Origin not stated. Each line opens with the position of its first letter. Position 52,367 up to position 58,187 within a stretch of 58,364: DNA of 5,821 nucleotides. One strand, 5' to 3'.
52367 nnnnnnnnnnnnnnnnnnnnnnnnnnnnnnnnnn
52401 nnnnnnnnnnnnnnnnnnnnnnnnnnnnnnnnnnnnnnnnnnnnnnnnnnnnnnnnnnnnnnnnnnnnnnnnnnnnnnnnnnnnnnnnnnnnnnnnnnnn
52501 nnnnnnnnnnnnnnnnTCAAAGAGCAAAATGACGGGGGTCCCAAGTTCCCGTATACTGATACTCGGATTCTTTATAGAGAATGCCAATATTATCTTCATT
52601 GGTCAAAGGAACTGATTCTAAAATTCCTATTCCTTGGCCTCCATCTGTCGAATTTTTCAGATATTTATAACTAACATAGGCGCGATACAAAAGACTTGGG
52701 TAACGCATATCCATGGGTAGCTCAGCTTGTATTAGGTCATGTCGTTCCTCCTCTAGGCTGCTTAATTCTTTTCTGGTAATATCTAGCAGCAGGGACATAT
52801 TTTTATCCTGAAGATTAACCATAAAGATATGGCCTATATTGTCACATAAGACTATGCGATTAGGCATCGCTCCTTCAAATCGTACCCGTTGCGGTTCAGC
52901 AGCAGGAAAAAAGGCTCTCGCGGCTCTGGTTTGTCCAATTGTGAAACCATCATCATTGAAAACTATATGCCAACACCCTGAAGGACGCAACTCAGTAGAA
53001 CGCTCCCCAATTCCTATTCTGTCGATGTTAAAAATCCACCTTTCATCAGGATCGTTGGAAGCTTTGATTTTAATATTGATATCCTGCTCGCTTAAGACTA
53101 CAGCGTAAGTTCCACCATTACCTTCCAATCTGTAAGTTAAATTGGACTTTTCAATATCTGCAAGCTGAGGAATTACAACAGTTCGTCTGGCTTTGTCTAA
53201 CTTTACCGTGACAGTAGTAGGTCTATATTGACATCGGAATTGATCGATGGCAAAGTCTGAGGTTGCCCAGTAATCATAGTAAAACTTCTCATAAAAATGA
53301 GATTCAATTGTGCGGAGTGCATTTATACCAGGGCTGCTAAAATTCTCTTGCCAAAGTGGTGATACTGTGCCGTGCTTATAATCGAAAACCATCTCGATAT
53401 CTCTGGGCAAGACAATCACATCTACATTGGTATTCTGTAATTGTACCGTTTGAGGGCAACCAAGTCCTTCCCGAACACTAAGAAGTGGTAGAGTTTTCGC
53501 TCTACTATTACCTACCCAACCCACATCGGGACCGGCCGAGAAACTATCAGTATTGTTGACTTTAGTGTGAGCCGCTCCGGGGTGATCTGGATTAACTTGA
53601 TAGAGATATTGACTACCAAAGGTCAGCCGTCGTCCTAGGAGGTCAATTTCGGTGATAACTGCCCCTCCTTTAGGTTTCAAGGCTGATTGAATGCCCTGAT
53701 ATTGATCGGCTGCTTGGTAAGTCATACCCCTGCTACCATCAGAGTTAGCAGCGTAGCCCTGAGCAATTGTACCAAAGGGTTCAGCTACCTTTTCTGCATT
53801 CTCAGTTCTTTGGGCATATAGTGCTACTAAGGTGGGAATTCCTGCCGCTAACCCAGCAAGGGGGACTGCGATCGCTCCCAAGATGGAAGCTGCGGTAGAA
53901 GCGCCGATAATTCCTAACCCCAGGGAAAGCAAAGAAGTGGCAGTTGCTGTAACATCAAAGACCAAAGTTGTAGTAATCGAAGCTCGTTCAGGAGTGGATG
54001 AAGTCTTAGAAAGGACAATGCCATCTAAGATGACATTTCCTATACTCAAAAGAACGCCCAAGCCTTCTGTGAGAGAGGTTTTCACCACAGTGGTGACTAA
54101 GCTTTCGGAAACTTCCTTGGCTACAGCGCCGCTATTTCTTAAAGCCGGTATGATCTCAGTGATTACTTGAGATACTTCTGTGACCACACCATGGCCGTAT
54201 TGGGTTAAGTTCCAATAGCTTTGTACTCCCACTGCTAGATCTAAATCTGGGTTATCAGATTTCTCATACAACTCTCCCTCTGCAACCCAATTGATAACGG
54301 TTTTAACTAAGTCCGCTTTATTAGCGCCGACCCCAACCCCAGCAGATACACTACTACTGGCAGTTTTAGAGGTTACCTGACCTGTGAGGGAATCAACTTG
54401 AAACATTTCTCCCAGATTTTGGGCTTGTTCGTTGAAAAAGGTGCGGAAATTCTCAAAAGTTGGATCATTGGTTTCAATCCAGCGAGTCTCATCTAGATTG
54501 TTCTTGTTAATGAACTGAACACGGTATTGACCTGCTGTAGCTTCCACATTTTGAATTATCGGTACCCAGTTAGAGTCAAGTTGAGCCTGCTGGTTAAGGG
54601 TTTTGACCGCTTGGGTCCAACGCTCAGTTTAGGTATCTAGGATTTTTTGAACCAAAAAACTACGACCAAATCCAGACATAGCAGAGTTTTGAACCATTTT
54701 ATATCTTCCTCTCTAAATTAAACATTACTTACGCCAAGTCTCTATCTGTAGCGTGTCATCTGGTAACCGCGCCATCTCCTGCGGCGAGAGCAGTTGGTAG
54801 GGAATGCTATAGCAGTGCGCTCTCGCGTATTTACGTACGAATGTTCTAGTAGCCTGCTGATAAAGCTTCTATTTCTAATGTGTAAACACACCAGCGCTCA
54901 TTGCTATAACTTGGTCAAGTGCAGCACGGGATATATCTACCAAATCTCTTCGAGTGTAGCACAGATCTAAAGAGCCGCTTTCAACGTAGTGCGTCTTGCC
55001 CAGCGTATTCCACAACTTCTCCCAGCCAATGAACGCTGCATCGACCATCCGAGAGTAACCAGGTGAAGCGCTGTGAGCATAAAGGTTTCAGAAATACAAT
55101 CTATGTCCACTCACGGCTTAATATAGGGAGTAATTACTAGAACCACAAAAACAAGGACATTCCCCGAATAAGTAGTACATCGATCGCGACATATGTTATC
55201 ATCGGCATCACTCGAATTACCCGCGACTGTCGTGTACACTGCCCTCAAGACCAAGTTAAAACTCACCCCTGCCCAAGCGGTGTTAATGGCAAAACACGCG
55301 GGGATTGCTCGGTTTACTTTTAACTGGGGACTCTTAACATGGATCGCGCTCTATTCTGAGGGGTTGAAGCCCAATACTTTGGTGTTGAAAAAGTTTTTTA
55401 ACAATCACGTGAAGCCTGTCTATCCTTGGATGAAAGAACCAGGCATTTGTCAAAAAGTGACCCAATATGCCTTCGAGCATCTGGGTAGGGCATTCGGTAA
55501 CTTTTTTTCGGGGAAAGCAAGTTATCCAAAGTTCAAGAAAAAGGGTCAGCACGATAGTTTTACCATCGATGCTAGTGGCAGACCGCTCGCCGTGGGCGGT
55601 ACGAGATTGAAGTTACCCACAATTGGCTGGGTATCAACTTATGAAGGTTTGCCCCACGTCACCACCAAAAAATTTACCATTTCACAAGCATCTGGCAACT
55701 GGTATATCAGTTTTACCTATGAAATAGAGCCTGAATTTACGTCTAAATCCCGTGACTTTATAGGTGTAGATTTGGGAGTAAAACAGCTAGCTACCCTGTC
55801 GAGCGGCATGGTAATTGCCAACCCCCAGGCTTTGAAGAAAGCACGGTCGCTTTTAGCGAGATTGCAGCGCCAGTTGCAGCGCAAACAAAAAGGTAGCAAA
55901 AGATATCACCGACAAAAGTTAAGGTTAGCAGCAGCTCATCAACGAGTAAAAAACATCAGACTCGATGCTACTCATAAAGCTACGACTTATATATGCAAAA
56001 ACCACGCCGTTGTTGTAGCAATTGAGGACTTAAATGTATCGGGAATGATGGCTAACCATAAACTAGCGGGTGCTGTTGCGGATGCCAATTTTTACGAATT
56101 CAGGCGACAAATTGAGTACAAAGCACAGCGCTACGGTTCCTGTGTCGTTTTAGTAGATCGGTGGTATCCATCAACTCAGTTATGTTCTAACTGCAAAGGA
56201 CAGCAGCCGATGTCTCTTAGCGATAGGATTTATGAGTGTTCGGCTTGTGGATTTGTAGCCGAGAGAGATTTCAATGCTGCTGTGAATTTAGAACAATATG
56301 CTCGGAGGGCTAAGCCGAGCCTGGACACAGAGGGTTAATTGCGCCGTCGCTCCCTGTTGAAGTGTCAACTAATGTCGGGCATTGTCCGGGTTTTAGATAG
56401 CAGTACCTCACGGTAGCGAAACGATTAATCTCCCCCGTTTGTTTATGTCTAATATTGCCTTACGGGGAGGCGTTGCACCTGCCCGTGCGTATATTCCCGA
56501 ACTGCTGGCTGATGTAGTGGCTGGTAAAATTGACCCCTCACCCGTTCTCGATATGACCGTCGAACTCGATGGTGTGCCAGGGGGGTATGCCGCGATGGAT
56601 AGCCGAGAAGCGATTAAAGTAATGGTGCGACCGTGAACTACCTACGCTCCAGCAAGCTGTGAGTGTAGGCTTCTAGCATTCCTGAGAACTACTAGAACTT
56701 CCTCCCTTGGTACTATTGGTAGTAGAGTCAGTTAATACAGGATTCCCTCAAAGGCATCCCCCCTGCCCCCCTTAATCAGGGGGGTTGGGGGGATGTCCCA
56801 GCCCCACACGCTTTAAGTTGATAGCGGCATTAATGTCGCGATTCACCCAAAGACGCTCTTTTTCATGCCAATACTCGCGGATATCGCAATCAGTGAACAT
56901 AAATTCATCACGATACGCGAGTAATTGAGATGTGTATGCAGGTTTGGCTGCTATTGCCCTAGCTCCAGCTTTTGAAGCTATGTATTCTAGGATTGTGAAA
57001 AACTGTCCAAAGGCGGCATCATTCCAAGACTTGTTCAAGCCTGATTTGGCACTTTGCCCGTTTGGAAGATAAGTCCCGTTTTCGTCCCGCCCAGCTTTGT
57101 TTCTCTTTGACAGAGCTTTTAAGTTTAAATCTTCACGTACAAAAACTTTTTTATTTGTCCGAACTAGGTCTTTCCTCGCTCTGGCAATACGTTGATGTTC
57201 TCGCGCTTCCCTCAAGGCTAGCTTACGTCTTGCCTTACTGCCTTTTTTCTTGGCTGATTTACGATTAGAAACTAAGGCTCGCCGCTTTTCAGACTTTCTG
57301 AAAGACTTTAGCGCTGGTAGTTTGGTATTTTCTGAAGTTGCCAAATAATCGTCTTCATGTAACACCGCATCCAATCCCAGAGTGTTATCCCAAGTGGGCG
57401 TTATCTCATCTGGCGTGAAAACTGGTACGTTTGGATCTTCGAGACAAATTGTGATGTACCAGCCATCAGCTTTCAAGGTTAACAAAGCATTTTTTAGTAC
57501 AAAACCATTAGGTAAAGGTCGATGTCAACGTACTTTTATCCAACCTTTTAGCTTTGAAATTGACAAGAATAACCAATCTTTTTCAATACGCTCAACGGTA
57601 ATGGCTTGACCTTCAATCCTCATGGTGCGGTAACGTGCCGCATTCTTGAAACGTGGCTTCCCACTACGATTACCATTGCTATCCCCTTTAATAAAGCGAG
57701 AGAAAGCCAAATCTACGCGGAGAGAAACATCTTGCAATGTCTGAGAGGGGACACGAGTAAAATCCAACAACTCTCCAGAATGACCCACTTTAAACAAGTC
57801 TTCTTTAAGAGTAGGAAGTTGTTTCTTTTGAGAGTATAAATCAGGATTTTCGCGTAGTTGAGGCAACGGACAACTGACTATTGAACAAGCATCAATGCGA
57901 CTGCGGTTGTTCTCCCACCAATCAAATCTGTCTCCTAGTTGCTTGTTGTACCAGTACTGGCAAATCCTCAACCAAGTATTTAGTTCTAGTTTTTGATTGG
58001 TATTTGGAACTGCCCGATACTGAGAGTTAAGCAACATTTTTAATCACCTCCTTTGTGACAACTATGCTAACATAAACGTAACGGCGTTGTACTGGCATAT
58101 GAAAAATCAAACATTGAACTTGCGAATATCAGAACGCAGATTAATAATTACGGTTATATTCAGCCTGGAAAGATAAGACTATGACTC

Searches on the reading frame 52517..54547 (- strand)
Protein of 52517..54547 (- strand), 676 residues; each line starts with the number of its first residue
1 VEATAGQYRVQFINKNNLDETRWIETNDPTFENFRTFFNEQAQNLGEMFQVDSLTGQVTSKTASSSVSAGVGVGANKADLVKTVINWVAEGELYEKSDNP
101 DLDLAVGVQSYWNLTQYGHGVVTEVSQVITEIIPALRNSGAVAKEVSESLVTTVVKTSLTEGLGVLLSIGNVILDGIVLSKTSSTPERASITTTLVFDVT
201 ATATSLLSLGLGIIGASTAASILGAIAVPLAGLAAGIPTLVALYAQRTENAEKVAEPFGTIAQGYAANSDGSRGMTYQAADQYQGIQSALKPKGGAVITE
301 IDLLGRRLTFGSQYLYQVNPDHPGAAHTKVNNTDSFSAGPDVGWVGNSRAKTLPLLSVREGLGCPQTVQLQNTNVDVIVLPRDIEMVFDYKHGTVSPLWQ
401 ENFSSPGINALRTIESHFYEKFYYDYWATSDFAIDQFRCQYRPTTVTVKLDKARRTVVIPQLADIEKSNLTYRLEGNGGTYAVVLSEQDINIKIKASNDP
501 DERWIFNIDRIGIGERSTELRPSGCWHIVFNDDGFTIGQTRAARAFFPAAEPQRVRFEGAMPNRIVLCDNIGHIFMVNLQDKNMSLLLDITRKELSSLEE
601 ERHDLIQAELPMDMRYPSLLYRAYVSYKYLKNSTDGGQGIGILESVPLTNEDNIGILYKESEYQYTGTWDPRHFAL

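Call 3: search_protein_families(library=pfam, proteins=[window:52517-54547:-], max_evalue=0.01)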
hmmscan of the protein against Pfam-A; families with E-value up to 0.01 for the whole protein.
window:52517-54547:- (676 aa): 1 family
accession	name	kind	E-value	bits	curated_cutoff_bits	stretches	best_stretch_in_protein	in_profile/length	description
PF12920.12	TcdA_TcdB_pore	-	5.2e-84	283.2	27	1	3-604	31-578/655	TcdA/TcdB pore forming domain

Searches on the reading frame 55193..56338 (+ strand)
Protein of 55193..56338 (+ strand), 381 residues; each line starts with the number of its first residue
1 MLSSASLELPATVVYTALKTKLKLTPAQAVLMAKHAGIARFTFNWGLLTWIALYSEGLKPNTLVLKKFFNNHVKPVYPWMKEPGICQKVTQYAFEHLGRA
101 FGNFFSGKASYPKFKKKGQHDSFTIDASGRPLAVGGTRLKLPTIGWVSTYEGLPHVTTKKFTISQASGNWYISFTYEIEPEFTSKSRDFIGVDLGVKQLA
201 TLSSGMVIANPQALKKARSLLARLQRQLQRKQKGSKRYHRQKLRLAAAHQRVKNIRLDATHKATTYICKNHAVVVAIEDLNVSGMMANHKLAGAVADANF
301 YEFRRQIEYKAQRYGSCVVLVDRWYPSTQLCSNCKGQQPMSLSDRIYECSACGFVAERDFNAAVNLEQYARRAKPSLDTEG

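Call 3: search_protein_families(library=pfam, proteins=[window:55193-56338:+], max_evalue=0.01)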
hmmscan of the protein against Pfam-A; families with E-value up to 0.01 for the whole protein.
window:55193-56338:+ (381 aa): 4 families
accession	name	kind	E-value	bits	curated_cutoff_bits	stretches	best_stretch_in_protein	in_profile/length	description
PF01385.25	OrfB_IS605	-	3.6e-26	92.2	30.5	1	174-287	2-118/120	Probable transposase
PF07282.18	Cas12f1-like_TNB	-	1.1e-22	80.3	26.3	1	300-366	1-60/60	Cas12f1-like, TNB domain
PF12323.14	HTH_OrfB_IS605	-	1.1e-09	38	21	1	16-58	4-46/47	Helix-turn-helix domain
PF12760.12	Zn_ribbon_IS1595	-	0.00026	21.3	25.4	1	325-353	15-44/46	Transposase zinc-ribbon domain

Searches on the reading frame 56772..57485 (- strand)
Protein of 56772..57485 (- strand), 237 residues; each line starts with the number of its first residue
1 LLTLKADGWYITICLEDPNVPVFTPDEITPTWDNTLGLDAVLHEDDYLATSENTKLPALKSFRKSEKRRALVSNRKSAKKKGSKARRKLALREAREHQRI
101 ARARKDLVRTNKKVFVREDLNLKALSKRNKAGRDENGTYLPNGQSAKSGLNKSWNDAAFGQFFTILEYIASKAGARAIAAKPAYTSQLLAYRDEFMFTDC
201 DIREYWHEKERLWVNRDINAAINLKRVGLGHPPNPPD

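Call 65: search_protein_families(library=pfam, proteins=[window:56772-57485:-], max_evalue=0.01)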
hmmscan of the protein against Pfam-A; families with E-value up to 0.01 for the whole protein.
window:56772-57485:- (237 aa): 2 families
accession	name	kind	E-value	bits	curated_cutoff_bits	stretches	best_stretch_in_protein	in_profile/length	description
PF07282.18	Cas12f1-like_TNB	-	1e-08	35.7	26.3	1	159-224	1-60/60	Cas12f1-like, TNB domain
PF01385.25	OrfB_IS605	-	9.9e-06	26.2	30.5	1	29-109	12-93/120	Probable transposase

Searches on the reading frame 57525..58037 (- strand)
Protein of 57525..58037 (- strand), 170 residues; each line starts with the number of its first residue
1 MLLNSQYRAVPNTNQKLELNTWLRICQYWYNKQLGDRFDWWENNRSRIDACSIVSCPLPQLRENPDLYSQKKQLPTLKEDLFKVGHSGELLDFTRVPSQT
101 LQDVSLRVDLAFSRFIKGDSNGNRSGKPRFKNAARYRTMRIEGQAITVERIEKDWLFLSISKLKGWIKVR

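Call 65: search_protein_families(library=pfam, proteins=[window:57525-58037:-], max_evalue=0.01)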
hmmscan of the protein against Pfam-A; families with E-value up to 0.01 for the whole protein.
window:57525-58037:- (170 aa): 1 family
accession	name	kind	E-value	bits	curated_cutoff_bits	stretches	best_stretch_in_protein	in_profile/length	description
PF12323.14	HTH_OrfB_IS605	-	2.5e-08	33.7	21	1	1-45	1-46/47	Helix-turn-helix domain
